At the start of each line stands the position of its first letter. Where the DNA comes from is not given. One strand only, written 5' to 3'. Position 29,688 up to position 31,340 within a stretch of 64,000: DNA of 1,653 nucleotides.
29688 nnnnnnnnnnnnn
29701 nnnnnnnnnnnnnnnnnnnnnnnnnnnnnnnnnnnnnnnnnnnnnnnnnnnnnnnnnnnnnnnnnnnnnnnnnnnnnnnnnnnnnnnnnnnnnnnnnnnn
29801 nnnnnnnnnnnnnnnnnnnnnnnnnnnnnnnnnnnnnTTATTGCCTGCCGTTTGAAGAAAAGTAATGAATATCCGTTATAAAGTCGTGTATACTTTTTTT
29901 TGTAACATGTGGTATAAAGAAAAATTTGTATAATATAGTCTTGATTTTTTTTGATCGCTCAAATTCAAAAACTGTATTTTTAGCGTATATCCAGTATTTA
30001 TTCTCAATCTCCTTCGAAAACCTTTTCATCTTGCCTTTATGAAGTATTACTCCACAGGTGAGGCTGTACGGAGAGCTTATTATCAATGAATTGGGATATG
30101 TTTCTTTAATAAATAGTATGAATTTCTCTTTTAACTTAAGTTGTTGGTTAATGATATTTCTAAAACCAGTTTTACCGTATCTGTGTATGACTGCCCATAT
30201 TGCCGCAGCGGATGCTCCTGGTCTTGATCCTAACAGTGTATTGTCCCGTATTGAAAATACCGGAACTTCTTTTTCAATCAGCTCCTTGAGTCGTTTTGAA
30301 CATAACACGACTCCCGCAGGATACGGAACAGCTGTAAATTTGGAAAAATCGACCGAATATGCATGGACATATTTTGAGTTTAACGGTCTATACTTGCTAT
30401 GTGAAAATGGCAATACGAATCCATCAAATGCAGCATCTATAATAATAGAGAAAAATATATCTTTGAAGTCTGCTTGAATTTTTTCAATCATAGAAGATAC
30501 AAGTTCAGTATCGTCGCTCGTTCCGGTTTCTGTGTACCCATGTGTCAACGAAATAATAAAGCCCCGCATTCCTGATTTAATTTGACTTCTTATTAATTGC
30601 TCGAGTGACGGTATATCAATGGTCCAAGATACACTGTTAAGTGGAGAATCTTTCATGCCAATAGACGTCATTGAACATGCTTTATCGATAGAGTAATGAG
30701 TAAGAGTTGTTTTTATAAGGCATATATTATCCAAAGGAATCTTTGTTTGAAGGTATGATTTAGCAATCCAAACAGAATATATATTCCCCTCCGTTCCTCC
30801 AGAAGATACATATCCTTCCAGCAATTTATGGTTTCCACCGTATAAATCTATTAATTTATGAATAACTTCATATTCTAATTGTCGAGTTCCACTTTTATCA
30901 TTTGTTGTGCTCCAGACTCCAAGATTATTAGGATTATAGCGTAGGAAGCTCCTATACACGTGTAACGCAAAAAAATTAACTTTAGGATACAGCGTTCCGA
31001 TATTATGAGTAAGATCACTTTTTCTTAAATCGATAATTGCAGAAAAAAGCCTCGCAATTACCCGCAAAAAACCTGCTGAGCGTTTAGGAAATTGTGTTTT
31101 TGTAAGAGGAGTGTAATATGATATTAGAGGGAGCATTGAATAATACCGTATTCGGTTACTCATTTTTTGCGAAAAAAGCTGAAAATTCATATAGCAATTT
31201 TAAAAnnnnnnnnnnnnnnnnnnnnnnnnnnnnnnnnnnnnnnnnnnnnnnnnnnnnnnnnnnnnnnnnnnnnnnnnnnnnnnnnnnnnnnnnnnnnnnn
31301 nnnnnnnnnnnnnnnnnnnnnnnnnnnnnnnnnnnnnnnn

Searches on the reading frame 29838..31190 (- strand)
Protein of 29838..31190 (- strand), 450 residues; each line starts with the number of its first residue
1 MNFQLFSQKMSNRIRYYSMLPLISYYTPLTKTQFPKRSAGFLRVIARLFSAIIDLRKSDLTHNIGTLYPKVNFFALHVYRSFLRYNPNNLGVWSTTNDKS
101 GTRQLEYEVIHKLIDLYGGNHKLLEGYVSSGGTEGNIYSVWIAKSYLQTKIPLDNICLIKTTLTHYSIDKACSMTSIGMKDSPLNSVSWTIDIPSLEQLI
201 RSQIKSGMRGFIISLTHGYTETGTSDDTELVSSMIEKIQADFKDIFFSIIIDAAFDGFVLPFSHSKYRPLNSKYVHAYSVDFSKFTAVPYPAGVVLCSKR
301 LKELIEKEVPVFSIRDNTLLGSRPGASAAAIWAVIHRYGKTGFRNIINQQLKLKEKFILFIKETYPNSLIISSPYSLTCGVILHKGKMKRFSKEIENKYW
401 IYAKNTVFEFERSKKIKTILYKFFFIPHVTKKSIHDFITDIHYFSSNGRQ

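Call 7: search_protein_families(library=pfam, proteins=[window:29838-31190:-], max_evalue=0.001)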
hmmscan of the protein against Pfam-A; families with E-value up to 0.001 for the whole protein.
window:29838-31190:- (450 aa): 1 family
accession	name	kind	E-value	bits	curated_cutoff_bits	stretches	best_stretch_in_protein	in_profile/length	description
PF00282.25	Pyridoxal_deC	-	4.2e-10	39.3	27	1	161-371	151-363/375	Pyridoxal-dependent decarboxylase conserved domain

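Call 26: search_protein_families(library=ncbifam, proteins=[window:29838-31190:-], max_evalue=0.001)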
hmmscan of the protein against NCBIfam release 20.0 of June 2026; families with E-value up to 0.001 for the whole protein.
window:29838-31190:- (450 aa): 6 families
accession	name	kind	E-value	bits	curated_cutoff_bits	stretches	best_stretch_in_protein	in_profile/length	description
TIGR03812.1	tyr_de_CO2_Arch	equivalog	2e-42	145.4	299.4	1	49-442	6-373/375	tyrosine decarboxylase MfnA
NF002748.0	PRK02769.1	equivalog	1e-40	139.6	305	1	61-361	23-310/382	histidine decarboxylase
TIGR03799.1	NOD_PanD_pyr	equivalog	7.4e-10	37.8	606.1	1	153-369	207-424/522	pyridoxal-dependent aspartate 1-decarboxylase PanP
TIGR03811.1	tyr_de_CO2_Ent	equivalog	1.4e-07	30.4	905.3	1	164-258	231-325/608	tyrosine decarboxylase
TIGR01788.1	Glu-decarb-GAD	equivalog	8.6e-07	28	380.4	1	164-366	147-347/431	glutamate decarboxylase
NF052646.1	DABADecarRhbB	equivalog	1e-05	24.3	900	1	106-301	139-326/491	L-2,4-diaminobutyrate decarboxylase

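Call 51: search_solved_structures(query=window:29838-31190:-, max_evalue=0.00001, show_alignments=0)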
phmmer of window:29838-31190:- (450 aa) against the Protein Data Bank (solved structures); distinct sequences matched with E-value up to 0.00001: 17.
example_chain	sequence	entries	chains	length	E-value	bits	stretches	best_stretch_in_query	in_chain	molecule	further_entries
7erv_A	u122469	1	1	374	3e-23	85.4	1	63-358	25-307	Histidine decarboxylase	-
7eru_A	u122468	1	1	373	1.3e-22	83.3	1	63-358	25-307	Histidine decarboxylase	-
8jij_A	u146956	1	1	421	1.3e-19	73.4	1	87-351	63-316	Serine decarboxylase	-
8jik_A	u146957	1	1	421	1.3e-19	73.4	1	87-351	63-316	Serine decarboxylase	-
8jg7_A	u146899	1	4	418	1.1e-17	67.1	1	76-352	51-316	Serine decarboxylase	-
3f9t_A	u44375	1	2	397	5.7e-16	61.4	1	99-352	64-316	L-tyrosine decarboxylase MfnA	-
6jy1_A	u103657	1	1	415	6.5e-16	61.2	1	99-352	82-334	L-tyrosine/L-aspartate decarboxylase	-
6m4y_A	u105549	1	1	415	6.8e-16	61.2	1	99-352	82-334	L-tyrosine/L-aspartate decarboxylase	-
6ldr_A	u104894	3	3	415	1.8e-15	59.8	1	99-352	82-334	L-tyrosine/L-aspartate decarboxylase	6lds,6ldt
2qma_A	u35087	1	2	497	3.4e-09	39.1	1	99-298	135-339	Diaminobutyrate-pyruvate transaminase and L-2,4-diaminobutyrate decarboxylase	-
5hsi_A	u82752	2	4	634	1e-07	34.3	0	163-261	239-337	Putative decarboxylase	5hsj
3mc6_A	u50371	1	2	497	2.6e-07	32.9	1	102-376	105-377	Sphingosine-1-phosphate lyase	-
8cmx_A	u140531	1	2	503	3.2e-07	32.6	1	100-364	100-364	Sphinganine-1-phosphate aldolase BST1, putative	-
8zpi_A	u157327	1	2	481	1.2e-06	30.8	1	103-379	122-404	Diaminobutyrate-2-oxoglutarate transaminase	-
8ayf_A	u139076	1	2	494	3.7e-06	29.1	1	100-359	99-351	Sphingosine-1-phosphate lyase 1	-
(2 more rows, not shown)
